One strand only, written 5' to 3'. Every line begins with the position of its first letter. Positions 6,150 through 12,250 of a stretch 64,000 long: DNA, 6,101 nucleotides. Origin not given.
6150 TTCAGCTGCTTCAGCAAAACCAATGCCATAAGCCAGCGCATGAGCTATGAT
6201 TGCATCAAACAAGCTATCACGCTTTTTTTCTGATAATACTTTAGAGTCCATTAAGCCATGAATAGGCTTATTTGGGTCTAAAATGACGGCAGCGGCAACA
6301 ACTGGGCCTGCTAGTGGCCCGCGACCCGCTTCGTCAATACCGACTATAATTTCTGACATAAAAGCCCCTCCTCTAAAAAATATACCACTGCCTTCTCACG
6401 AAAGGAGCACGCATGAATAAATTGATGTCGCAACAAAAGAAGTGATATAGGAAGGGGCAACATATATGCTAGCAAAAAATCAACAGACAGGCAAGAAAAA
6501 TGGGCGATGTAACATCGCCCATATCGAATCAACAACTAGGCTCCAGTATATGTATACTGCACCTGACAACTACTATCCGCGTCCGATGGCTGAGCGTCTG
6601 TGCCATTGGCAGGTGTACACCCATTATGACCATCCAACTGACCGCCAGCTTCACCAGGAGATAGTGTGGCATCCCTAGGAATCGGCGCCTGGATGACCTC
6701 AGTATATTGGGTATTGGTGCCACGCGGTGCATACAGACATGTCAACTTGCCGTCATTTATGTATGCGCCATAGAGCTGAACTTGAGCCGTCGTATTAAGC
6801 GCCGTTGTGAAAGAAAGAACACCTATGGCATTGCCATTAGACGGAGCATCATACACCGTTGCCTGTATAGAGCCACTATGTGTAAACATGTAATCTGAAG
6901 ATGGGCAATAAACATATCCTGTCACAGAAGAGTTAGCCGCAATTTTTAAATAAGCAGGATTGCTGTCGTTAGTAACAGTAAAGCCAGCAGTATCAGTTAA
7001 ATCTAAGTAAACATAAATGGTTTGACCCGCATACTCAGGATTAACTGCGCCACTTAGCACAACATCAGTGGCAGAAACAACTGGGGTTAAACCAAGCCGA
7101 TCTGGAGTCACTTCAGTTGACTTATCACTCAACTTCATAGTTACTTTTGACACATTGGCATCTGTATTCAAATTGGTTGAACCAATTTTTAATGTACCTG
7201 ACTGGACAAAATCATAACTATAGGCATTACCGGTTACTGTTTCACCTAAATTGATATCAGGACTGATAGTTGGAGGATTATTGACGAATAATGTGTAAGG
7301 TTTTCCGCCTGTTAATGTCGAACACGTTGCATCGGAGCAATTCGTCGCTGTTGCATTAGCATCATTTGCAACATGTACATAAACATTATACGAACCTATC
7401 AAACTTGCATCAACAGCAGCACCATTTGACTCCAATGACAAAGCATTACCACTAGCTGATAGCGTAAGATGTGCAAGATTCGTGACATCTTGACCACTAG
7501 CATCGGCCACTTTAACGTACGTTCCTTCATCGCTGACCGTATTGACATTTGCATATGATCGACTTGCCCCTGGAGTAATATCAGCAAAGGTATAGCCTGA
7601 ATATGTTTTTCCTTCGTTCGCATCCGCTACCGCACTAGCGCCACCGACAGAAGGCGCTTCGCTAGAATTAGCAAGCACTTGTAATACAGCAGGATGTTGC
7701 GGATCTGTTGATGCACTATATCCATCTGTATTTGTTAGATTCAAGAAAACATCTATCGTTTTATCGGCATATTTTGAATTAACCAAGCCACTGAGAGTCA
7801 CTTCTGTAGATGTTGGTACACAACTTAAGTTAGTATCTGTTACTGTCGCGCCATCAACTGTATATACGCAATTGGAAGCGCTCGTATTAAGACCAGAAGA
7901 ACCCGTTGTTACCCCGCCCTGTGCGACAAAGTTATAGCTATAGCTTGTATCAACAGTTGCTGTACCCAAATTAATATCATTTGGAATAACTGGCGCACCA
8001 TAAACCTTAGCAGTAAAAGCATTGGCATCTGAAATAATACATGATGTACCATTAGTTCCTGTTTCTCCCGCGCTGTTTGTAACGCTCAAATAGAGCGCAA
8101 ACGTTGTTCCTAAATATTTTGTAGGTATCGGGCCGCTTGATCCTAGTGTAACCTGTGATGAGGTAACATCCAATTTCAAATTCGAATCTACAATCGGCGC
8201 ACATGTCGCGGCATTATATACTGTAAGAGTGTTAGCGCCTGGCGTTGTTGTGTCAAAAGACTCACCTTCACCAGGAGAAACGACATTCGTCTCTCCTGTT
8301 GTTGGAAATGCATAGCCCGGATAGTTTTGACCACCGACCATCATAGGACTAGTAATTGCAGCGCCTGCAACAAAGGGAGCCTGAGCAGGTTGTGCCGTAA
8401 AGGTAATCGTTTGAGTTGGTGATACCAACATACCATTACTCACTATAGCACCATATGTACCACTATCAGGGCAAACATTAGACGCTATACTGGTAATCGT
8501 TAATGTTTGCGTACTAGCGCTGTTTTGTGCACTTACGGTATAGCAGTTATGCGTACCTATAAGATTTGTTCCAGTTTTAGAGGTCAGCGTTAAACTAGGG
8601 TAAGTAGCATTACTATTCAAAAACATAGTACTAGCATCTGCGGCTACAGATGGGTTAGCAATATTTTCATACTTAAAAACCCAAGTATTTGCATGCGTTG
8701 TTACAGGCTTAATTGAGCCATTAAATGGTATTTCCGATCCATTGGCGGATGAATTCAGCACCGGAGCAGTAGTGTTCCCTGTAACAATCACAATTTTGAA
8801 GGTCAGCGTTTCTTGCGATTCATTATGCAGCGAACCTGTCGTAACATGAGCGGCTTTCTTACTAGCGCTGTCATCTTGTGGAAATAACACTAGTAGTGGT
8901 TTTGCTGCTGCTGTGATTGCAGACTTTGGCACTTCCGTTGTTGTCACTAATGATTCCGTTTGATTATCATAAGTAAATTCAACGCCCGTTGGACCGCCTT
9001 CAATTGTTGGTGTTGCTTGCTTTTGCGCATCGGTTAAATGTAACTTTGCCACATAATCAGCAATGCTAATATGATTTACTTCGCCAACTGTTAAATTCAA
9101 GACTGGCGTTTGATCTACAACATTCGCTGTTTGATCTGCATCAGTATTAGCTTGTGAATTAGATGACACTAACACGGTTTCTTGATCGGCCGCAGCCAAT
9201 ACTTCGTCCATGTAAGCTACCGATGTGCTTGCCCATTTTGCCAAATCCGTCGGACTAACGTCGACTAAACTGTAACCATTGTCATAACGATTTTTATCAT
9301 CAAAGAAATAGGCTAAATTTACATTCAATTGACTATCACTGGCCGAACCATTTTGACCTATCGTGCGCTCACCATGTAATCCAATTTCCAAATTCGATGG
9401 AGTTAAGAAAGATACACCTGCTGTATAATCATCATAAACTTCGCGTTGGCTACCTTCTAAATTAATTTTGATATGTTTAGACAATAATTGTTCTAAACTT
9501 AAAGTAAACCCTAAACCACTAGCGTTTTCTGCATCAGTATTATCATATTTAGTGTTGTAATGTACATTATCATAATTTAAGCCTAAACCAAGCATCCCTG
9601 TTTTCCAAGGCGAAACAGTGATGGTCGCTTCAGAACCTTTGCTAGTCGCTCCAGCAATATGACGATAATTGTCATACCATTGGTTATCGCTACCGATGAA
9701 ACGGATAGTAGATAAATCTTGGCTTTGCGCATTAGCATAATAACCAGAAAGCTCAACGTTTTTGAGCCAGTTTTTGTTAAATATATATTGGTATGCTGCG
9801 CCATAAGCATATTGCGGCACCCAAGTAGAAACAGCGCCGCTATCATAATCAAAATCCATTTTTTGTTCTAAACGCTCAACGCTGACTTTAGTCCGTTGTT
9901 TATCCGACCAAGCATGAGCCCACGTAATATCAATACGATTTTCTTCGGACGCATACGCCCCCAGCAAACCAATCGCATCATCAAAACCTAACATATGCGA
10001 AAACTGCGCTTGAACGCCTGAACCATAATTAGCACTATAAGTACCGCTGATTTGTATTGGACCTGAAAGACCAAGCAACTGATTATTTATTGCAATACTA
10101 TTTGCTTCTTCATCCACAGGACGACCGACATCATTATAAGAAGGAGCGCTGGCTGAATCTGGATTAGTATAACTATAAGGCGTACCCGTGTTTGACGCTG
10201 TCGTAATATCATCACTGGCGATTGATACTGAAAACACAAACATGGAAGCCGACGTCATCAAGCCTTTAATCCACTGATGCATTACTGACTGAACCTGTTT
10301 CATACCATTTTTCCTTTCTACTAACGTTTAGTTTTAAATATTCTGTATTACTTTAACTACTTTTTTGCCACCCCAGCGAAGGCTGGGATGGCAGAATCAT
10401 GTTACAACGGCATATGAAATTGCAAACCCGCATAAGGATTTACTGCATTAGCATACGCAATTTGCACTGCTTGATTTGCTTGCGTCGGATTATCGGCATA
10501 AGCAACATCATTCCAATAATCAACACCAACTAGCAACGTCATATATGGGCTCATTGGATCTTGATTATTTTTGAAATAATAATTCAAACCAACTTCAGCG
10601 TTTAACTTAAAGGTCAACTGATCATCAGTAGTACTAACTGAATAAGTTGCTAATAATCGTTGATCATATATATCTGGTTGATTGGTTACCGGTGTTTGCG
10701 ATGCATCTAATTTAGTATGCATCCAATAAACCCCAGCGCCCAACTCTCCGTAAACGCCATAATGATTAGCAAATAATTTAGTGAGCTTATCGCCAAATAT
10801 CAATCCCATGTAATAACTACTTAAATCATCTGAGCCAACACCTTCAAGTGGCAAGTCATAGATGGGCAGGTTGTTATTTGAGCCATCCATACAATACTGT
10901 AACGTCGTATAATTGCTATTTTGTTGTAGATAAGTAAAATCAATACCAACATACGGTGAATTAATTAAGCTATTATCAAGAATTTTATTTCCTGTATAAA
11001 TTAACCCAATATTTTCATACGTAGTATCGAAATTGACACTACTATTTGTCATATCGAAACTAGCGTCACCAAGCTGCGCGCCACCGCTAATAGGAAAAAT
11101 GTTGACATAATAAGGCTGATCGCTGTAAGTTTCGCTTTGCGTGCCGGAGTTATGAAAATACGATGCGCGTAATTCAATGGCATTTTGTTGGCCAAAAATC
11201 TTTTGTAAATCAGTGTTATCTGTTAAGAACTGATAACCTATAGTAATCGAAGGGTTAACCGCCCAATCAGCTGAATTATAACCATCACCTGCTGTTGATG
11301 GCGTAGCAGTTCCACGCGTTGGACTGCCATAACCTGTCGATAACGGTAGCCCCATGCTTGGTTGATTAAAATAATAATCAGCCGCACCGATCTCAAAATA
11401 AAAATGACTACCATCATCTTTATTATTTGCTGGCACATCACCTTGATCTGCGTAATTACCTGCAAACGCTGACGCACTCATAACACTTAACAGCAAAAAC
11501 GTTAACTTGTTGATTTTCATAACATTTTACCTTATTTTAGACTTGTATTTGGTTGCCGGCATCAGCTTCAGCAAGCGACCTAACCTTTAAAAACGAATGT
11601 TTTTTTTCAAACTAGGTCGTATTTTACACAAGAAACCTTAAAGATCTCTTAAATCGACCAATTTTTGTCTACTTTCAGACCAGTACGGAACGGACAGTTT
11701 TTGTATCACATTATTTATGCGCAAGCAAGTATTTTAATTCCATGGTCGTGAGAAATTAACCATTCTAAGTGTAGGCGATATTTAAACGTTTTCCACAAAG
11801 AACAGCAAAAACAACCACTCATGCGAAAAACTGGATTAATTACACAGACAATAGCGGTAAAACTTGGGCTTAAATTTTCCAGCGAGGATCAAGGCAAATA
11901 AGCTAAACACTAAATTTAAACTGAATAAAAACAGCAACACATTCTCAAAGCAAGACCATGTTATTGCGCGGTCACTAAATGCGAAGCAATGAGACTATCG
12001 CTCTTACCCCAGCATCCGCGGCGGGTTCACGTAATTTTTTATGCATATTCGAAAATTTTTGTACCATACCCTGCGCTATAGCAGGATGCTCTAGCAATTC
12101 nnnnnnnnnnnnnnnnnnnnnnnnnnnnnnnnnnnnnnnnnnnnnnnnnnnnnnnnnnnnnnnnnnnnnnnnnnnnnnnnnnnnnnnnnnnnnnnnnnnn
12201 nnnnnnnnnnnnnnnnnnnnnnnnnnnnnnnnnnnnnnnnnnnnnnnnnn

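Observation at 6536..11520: Inverse-autotransporter (intimin/invasin-like) adhesin plus beta-barrel OMP inserted into the conserved lpxB-rnhB junction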

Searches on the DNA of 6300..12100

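Call 45: search_rna_families(source=window, start=6300, end=12100, threshold=evalue, max_evalue=1)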
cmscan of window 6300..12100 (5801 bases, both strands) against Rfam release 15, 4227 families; matches with E-value up to 1: 0.
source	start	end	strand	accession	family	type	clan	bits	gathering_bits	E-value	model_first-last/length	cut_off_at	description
